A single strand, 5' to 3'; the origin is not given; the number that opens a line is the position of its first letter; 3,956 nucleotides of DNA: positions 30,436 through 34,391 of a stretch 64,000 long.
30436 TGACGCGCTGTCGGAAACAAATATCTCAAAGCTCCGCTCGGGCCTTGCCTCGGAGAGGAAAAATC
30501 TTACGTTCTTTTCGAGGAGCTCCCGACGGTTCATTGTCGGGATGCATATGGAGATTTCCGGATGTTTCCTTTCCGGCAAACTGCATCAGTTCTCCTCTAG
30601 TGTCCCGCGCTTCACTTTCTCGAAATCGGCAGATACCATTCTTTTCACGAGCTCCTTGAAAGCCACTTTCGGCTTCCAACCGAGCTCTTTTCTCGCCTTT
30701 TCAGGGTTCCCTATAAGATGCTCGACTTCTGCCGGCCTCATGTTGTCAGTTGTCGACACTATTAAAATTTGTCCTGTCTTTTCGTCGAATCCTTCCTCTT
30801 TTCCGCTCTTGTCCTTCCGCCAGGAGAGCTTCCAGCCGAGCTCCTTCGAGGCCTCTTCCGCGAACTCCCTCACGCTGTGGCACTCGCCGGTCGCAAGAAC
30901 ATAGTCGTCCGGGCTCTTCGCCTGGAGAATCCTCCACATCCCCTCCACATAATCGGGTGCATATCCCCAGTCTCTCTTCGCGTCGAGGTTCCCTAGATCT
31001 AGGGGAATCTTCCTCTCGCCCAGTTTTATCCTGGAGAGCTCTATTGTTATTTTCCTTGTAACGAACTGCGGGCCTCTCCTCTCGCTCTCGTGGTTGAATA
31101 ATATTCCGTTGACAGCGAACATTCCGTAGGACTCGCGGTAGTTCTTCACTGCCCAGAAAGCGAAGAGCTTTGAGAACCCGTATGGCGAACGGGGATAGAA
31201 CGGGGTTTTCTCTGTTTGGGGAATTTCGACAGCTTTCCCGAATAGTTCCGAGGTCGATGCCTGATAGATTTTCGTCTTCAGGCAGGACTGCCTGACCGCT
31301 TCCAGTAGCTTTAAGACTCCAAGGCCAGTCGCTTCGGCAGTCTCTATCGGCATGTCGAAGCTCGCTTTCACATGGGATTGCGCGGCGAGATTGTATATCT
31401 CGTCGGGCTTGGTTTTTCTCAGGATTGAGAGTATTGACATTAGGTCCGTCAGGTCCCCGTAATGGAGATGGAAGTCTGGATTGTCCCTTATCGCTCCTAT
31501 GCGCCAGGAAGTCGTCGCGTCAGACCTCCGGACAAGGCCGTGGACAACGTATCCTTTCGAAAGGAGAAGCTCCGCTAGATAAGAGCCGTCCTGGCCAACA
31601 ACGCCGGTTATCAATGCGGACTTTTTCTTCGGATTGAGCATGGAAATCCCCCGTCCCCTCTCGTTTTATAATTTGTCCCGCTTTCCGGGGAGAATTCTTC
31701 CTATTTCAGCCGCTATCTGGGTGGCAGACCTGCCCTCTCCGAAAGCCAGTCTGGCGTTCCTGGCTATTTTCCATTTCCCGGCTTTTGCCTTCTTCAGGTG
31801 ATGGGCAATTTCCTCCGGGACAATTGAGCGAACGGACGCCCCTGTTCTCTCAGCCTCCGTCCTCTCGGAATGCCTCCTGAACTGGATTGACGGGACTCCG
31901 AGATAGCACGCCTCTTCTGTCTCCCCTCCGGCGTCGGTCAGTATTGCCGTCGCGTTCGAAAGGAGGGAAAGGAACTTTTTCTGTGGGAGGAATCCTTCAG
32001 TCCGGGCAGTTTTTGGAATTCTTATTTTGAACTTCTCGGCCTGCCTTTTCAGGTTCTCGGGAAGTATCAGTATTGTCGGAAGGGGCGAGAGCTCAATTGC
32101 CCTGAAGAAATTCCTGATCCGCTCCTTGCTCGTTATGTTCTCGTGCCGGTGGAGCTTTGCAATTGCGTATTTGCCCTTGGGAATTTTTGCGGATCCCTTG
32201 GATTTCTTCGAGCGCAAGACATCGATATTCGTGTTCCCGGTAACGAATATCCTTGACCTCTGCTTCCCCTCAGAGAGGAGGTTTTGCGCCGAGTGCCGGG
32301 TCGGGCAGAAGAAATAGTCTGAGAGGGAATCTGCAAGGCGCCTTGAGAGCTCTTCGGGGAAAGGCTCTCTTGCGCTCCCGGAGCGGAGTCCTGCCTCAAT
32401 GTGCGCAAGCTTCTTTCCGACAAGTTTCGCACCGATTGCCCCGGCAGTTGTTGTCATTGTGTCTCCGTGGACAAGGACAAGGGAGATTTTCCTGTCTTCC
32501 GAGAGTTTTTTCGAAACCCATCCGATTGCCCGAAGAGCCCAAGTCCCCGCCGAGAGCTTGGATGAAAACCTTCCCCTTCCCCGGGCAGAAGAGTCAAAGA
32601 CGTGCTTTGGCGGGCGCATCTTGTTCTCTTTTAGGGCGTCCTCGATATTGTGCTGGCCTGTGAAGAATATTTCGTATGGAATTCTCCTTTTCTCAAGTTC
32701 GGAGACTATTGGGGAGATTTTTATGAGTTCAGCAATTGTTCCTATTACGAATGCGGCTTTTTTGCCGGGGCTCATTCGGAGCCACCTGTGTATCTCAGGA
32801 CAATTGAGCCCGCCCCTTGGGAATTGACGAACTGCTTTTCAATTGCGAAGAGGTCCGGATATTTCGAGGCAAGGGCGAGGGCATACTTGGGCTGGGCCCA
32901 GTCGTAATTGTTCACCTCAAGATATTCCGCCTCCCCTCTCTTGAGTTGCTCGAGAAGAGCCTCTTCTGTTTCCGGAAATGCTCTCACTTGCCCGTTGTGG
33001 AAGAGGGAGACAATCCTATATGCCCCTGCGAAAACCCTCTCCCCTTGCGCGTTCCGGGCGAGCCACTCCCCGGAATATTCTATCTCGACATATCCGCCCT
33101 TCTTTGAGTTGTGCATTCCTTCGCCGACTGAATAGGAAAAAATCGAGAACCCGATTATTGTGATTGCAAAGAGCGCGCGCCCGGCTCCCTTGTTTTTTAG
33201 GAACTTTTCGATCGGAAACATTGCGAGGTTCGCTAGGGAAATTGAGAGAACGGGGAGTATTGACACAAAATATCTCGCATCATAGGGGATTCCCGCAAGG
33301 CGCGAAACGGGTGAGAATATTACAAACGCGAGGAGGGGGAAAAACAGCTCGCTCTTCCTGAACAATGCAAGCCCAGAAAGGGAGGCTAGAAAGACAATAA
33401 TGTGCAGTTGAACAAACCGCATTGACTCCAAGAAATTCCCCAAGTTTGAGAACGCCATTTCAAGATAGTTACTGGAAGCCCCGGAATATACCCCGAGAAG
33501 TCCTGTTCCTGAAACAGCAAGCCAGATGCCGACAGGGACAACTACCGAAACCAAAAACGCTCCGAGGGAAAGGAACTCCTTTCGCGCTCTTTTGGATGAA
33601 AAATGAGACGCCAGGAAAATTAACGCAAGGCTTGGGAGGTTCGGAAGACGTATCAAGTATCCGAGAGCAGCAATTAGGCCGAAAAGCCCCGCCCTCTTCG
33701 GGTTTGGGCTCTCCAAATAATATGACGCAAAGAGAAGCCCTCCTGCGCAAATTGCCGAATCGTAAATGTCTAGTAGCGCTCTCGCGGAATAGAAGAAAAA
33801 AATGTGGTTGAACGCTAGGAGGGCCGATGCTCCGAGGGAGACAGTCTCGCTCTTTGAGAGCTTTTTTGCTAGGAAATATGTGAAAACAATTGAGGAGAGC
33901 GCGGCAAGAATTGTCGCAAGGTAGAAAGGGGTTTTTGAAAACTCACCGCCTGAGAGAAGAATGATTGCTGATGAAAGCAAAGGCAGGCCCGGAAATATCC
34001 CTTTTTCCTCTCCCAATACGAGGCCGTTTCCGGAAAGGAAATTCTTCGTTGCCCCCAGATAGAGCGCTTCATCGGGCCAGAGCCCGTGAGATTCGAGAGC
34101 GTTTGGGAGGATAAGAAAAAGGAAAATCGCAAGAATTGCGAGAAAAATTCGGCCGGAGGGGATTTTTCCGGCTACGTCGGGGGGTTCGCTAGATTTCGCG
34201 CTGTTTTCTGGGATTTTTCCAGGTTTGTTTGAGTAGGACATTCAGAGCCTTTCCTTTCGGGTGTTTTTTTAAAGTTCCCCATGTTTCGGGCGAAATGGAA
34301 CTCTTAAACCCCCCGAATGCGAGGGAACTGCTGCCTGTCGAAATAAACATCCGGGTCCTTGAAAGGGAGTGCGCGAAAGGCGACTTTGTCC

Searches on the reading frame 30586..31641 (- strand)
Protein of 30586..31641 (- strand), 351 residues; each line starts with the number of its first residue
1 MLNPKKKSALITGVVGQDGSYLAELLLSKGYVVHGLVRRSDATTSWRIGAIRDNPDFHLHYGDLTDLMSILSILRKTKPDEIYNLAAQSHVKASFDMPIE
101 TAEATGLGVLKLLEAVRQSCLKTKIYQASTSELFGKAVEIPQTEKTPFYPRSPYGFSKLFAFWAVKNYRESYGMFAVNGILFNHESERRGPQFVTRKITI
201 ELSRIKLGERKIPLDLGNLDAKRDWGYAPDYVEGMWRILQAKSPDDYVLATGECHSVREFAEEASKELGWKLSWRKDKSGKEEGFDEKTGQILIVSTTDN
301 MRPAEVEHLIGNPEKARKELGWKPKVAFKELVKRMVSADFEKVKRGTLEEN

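Call 38: search_protein_families(library=ncbifam, proteins=[window:30586-31641:-], max_evalue=0.001)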
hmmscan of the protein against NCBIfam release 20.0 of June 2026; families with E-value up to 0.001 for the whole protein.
window:30586-31641:- (351 aa): 16 families
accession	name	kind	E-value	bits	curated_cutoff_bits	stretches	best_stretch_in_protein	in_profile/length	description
TIGR01472.1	gmd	equivalog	4e-138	460.3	415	1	7-342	1-341/342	GDP-mannose 4,6-dehydratase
TIGR01181.1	dTDP_gluc_dehyt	equivalog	1.8e-31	109.5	365.1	1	9-336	2-308/321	dTDP-glucose 4,6-dehydratase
TIGR04180.1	EDH_00030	hypoth_equivalog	2.1e-25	89.4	475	1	10-325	2-295/297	NAD-dependent 4,6-dehydratase LegB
TIGR02622.1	CDP_4_6_dhtase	equivalog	1.4e-22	80.3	278.45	1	5-172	3-172/352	CDP-glucose 4,6-dehydratase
TIGR01179.1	galE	equivalog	3.3e-20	72.2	262.3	1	10-172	3-164/332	UDP-glucose 4-epimerase GalE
NF007582.0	PRK10217.1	equivalog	5.1e-15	55.4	698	1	9-336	4-328/355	dTDP-glucose 4,6-dehydratase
NF007490.0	PRK10084.1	subfamily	6.2e-14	51.7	649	1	39-336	34-331/361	dTDP-glucose 4,6-dehydratase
NF007956.0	PRK10675.1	subfamily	2.6e-10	39.9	394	1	9-161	3-156/338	UDP-glucose 4-epimerase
NF011728.1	PRK15181.1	equivalog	1.1e-07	31.2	760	1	7-192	16-203/348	Vi polysaccharide biosynthesis UDP-N-acetylglucosaminuronic acid C-4 epimerase TviC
NF043036.1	ErythonDh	equivalog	1.7e-07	30.8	325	1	10-168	4-163/321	D-erythronate dehydrogenase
NF052578.1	StrlDmthSdmBMthl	equivalog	0.00011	22.1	600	1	9-153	3-133/328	sterol demethylase protein SdmB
TIGR03466.1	HpnA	hypoth_equivalog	0.00011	21.3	367.65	1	8-166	2-150/327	hopanoid-associated sugar epimerase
NF008872.0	PRK11908.1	equivalog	0.00017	20.7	294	0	221-344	219-340/349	bifunctional UDP-4-keto-pentose/UDP-xylose synthase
TIGR01214.1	rmlD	equivalog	0.00026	20.2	224.05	1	10-179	3-149/285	dTDP-4-dehydrorhamnose reductase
NF042422.1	oxyalk_red_OleD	equivalog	0.00051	19.5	580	0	10-159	4-144/329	2-alkyl-3-oxoalkanoate reductase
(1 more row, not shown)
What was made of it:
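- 26520..31641 (.): Rest of the window-specific variable block: an HD-domain protein (-), a sugar nucleotidyltransferase (+), GT4 (-), GT2 (-) and GDP-mannose 4,6-dehydratase (-). Gmd matches equivalog TIGR01472 at 460 bits against a cut-off of 415 (call 38).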

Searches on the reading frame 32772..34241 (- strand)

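Call 56: search_protein_families(library=pfam, proteins=[window:32772-34241:-], max_evalue=0.001)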
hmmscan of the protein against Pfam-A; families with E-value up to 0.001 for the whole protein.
window:32772-34241:- (489 aa): 1 family
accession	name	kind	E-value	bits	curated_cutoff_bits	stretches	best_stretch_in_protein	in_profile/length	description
PF13231.12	PMT_2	-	3e-09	37.7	26.1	1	92-240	12-160/160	Dolichyl-phosphate-mannose-protein mannosyltransferase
